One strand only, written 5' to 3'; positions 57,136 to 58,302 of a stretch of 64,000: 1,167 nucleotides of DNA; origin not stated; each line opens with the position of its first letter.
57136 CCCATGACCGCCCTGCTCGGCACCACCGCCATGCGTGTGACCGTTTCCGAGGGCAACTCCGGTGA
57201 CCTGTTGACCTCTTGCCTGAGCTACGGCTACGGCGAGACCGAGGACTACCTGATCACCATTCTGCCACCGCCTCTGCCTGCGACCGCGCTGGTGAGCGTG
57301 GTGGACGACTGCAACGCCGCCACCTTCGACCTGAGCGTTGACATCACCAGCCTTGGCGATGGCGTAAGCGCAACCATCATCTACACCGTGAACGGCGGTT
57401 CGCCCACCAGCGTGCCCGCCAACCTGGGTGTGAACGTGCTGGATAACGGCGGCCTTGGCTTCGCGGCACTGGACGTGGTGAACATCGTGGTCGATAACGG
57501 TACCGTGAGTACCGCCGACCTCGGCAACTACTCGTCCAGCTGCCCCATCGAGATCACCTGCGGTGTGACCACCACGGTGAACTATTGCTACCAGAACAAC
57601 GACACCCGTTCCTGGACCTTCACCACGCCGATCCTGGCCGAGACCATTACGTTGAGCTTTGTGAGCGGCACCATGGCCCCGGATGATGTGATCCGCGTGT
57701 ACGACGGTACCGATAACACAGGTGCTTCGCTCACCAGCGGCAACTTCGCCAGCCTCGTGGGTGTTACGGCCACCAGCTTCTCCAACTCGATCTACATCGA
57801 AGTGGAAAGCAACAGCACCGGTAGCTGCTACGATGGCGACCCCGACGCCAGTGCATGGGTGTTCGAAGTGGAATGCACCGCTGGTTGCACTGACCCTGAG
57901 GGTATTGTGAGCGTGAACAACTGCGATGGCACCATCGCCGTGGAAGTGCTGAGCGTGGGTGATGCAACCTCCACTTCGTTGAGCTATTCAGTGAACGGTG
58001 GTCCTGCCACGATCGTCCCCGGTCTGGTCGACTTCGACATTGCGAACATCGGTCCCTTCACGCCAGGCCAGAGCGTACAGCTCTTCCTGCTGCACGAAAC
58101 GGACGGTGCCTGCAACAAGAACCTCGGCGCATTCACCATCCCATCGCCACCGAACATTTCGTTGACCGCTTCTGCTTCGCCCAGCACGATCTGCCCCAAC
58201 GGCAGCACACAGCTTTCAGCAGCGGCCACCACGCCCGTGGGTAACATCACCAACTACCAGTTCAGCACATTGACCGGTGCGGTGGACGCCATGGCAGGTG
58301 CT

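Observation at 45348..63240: Two tandem ~2,900-aa paralogous T9SS cargo genes whose 3' ~1.1 kb are near-identical, pointing to gene conversion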

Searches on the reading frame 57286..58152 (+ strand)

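Call 55: search_protein_families(library=pfam, proteins=[window:57286-58152:+], max_evalue=1)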
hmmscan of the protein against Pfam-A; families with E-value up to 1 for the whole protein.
window:57286-58152:+ (289 aa): 1 family
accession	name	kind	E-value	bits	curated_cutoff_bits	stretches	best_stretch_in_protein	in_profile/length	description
PF13290.12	CHB_HEX_C_1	-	0.31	11.4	22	1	27-42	19-34/67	Chitobiase/beta-hexosaminidase C-terminal domain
